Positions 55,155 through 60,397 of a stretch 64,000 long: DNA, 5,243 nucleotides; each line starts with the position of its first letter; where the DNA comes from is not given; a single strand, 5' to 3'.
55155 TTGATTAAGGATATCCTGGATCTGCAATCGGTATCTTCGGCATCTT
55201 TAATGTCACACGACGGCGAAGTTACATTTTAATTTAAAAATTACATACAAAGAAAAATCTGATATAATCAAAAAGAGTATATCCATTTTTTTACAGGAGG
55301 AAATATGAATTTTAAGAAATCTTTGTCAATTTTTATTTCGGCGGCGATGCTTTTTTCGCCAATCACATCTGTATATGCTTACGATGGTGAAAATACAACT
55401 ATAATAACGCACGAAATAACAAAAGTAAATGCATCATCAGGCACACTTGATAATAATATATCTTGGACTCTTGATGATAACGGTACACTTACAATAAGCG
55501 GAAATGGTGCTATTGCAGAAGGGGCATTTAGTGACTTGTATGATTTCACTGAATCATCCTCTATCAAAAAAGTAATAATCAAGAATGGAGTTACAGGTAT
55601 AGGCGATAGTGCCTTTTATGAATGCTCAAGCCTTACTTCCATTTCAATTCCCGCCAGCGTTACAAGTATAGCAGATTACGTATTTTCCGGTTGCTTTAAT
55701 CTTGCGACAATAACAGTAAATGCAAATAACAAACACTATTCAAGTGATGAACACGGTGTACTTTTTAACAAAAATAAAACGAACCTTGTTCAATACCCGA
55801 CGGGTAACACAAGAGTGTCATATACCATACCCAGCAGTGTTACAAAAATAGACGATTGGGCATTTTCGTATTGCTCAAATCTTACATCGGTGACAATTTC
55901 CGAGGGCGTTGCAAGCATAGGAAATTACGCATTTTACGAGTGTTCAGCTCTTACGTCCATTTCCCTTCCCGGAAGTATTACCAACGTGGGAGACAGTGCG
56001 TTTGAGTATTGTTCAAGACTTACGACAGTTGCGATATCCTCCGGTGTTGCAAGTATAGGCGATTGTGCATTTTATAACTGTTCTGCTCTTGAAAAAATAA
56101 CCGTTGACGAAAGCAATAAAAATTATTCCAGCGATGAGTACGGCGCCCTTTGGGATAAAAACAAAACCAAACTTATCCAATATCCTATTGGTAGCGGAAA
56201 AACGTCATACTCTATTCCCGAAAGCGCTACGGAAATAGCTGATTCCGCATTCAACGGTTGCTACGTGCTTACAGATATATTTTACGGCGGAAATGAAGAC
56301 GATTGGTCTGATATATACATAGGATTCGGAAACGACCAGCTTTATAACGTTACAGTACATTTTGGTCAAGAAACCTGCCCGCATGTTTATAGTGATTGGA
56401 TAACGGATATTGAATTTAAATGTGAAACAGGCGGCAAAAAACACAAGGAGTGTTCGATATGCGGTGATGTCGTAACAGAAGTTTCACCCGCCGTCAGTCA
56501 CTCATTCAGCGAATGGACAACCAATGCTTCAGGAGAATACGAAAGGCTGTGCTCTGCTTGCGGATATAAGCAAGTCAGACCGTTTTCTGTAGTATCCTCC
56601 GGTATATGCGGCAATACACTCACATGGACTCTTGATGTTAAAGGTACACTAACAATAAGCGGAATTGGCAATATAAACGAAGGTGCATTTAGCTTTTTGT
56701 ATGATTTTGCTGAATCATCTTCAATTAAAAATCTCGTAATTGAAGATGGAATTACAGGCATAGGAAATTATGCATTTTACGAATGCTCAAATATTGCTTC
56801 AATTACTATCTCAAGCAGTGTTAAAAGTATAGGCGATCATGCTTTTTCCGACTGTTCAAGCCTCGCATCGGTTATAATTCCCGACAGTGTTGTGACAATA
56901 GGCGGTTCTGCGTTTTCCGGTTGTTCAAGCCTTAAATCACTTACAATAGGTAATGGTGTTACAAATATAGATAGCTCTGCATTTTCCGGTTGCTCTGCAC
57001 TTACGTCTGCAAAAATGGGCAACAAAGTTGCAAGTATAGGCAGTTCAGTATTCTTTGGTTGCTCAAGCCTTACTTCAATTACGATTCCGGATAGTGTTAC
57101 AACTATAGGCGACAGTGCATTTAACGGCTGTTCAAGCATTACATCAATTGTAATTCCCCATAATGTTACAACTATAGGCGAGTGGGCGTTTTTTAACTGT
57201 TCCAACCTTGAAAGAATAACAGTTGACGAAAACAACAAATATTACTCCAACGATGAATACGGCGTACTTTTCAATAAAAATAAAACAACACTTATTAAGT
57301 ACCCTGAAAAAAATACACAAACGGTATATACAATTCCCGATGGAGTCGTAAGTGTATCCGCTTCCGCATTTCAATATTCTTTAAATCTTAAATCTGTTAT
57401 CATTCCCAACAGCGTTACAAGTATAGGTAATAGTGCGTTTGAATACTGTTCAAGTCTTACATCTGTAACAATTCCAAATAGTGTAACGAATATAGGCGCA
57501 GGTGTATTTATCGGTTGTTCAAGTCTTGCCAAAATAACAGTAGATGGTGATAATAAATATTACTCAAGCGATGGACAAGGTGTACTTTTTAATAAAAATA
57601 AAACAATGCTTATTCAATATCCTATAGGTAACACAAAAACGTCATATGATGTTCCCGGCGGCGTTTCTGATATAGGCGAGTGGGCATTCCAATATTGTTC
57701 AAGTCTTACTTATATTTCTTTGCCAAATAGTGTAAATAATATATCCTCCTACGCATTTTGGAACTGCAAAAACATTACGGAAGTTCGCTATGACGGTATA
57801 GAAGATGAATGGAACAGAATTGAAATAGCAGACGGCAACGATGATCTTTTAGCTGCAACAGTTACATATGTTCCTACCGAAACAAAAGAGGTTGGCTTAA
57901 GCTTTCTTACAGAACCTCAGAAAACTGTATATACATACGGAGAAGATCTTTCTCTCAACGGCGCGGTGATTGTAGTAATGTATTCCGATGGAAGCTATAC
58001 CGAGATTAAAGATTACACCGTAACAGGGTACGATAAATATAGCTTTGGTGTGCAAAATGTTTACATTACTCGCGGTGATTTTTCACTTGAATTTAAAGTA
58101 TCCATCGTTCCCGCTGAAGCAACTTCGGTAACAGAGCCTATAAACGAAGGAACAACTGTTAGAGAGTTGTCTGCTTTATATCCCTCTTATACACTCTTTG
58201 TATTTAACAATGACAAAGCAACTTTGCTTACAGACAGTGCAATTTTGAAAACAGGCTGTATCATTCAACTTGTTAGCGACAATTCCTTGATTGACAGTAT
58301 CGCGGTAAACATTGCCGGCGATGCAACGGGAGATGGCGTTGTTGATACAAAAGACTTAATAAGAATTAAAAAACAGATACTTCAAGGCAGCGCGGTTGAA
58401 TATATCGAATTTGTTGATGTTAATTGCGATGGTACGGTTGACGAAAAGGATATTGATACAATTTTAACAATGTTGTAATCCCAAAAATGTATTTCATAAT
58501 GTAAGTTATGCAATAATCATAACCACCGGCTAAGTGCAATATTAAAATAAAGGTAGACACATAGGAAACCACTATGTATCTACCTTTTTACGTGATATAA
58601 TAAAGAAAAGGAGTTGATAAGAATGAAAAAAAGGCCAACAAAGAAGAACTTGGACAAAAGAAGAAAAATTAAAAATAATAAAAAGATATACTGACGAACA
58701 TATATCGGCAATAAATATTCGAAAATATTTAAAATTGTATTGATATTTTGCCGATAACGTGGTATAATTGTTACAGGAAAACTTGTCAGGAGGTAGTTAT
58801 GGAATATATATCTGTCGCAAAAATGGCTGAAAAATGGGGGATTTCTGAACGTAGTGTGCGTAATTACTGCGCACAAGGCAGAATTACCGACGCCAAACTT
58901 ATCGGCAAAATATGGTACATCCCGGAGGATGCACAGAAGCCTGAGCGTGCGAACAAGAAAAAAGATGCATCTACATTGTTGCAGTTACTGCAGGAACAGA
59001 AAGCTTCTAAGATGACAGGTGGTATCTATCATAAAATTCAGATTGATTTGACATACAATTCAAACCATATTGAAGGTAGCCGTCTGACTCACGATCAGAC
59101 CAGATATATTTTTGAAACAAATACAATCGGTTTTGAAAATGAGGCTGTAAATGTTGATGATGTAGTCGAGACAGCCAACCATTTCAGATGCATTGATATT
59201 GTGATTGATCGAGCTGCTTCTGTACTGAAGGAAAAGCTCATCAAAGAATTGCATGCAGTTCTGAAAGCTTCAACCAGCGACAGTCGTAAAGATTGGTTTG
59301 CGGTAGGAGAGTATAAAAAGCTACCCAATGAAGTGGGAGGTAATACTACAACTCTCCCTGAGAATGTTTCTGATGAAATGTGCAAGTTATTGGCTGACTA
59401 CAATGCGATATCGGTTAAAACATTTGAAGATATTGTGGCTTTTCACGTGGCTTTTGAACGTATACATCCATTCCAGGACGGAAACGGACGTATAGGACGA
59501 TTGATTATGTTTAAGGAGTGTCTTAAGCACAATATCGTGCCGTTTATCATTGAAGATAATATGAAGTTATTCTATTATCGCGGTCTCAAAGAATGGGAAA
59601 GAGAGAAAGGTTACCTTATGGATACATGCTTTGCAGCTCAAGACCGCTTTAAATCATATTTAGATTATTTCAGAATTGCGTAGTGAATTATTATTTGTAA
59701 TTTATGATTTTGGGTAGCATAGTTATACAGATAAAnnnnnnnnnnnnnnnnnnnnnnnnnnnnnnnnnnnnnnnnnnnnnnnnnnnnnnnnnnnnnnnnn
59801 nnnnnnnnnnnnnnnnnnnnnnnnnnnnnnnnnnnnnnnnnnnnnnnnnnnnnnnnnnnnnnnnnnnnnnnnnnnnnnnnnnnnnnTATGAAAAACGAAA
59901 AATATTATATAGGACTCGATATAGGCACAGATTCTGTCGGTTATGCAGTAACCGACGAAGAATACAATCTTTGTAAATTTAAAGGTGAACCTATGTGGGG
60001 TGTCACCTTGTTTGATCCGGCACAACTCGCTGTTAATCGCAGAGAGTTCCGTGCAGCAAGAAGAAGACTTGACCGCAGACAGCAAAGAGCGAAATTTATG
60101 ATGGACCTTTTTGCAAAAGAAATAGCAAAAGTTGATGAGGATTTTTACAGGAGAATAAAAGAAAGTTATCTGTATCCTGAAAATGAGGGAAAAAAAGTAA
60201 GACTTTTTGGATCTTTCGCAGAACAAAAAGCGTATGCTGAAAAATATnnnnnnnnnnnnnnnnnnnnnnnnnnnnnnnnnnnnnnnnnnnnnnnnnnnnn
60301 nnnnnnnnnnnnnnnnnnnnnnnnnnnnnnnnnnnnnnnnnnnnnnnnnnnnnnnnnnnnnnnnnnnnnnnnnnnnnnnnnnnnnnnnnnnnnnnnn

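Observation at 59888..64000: Complete SpCas9-sized type II cas9 ends 18 nt before the window edge; the rest of the CRISPR-Cas locus should lie just downstream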

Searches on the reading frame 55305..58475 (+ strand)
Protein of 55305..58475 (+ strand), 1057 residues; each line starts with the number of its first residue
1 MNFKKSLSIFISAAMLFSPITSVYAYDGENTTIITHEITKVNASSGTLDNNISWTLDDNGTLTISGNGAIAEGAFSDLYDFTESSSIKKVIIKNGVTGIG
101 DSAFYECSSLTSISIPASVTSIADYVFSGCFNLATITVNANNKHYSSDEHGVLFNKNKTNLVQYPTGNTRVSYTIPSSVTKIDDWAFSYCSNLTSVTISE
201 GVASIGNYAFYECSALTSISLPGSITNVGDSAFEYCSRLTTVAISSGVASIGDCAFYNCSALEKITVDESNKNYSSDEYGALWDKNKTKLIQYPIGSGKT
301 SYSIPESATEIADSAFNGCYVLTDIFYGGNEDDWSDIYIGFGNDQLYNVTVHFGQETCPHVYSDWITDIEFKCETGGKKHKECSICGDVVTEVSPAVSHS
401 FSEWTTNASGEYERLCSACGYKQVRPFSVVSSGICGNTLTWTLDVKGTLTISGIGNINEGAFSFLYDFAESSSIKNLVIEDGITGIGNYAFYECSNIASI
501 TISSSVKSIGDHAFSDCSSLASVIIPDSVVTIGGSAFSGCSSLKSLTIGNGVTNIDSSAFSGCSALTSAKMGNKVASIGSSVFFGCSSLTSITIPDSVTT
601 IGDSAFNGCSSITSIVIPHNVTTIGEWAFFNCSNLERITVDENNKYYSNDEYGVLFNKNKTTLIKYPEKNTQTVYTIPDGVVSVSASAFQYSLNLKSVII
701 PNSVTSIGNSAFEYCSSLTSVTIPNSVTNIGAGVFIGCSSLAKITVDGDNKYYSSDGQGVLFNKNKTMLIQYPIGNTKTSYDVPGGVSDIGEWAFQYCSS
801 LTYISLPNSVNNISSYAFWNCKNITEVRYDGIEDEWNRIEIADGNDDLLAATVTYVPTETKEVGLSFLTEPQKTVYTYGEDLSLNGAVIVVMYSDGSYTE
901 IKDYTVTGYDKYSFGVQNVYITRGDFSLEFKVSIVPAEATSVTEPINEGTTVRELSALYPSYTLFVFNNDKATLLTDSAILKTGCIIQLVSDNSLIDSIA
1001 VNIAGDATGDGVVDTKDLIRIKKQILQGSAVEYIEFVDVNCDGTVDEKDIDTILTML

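Call 45: search_protein_families(library=pfam, proteins=[window:55305-58475:+], max_evalue=0.001)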
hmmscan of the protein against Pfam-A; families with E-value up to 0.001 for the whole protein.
window:55305-58475:+ (1057 aa): 4 families
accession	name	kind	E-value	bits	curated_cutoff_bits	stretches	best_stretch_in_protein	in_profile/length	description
PF13306.12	LRR_5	-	2.9e-131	431.7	27.7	6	467-586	7-123/127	BspA type Leucine rich repeat region (6 copies)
PF13855.12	LRR_8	-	1e-26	92.9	27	0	598-644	13-60/61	Leucine rich repeat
PF00404.24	Dockerin_1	-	4.1e-08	33.7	22.9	1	1004-1052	1-51/57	Dockerin type I domain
PF07523.18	Big_3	-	2.8e-06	27.9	21.2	1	869-930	1-64/68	Bacterial Ig-like domain (group 3)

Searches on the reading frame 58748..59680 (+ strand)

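Call 45: search_protein_families(library=pfam, proteins=[window:58748-59680:+], max_evalue=0.001)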
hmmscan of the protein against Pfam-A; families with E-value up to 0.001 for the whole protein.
window:58748-59680:+ (311 aa): 2 families
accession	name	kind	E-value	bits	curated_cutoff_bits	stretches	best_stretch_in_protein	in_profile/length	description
PF02661.23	Fic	-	1.3e-16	61.7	24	1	160-255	2-90/93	Fic/DOC family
PF12728.13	HTH_17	-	7.8e-06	26.5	27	1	20-61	1-41/51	Helix-turn-helix domain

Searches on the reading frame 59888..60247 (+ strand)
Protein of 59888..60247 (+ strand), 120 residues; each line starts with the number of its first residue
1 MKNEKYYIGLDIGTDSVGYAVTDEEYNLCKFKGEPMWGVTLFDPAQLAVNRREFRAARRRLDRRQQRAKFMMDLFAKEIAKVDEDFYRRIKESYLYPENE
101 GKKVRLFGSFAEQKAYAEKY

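Call 42: search_solved_structures(query=window:59888-60247:+, show_alignments=3, max_evalue=0.00001)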
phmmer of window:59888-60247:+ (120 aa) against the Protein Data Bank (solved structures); distinct sequences matched with E-value up to 0.00001: 39.
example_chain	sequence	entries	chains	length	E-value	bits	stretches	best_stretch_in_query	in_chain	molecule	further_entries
9jwk_A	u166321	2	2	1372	9e-24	87.4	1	2-96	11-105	CRISPR-associated endonuclease Cas9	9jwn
8spq_A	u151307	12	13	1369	1.6e-19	73.7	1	3-120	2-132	CRISPR-associated endonuclease Cas9/Csn1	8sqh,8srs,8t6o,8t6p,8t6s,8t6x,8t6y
8t6t_A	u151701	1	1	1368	1.9e-19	73.5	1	4-120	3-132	CRISPR-associated endonuclease Cas9/Csn1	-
8tzz_A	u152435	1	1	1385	2.7e-19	73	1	3-120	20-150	CRISPR-associated endonuclease Cas9/Csn1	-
7s37_P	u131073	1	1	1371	2.8e-19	72.9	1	3-120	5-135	CRISPR-associated endonuclease Cas9/Csn1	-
7s36_P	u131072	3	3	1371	2.8e-19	72.9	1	3-120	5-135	CRISPR-associated endonuclease Cas9/Csn1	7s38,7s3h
6ai6_A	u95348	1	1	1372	2.8e-19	72.9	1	3-120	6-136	CRISPR-associated endonuclease Cas9/Csn1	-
4cmp_A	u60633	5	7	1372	2.8e-19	72.9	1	3-120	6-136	CRISPR-ASSOCIATED ENDONUCLEASE CAS9/CSN1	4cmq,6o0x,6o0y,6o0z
4un3_B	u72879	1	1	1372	2.8e-19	72.9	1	3-120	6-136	CRISPR-ASSOCIATED ENDONUCLEASE CAS9/CSN1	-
6ifo_A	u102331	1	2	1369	2.8e-19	72.9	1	3-120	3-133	CRISPR-associated endonuclease Cas9/Csn1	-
5f9r_B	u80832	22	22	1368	3.1e-19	72.8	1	3-120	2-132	CRISPR-associated endonuclease Cas9/Csn1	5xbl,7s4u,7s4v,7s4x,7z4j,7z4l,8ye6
9k4c_A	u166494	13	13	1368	3.1e-19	72.8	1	3-120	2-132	CRISPR-associated endonuclease Cas9/Csn1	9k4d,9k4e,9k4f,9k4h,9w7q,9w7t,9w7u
8fzt_E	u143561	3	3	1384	3.1e-19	72.8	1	3-120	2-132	CRISPR-associated endonuclease Cas9/Csn1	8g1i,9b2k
9wdx_P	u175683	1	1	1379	3.5e-19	72.6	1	3-120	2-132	CRISPR-associated endonuclease Cas9/Csn1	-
7vk9_A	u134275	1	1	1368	3.5e-19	72.6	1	3-120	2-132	CRISPR-associated endonuclease Cas9/Csn1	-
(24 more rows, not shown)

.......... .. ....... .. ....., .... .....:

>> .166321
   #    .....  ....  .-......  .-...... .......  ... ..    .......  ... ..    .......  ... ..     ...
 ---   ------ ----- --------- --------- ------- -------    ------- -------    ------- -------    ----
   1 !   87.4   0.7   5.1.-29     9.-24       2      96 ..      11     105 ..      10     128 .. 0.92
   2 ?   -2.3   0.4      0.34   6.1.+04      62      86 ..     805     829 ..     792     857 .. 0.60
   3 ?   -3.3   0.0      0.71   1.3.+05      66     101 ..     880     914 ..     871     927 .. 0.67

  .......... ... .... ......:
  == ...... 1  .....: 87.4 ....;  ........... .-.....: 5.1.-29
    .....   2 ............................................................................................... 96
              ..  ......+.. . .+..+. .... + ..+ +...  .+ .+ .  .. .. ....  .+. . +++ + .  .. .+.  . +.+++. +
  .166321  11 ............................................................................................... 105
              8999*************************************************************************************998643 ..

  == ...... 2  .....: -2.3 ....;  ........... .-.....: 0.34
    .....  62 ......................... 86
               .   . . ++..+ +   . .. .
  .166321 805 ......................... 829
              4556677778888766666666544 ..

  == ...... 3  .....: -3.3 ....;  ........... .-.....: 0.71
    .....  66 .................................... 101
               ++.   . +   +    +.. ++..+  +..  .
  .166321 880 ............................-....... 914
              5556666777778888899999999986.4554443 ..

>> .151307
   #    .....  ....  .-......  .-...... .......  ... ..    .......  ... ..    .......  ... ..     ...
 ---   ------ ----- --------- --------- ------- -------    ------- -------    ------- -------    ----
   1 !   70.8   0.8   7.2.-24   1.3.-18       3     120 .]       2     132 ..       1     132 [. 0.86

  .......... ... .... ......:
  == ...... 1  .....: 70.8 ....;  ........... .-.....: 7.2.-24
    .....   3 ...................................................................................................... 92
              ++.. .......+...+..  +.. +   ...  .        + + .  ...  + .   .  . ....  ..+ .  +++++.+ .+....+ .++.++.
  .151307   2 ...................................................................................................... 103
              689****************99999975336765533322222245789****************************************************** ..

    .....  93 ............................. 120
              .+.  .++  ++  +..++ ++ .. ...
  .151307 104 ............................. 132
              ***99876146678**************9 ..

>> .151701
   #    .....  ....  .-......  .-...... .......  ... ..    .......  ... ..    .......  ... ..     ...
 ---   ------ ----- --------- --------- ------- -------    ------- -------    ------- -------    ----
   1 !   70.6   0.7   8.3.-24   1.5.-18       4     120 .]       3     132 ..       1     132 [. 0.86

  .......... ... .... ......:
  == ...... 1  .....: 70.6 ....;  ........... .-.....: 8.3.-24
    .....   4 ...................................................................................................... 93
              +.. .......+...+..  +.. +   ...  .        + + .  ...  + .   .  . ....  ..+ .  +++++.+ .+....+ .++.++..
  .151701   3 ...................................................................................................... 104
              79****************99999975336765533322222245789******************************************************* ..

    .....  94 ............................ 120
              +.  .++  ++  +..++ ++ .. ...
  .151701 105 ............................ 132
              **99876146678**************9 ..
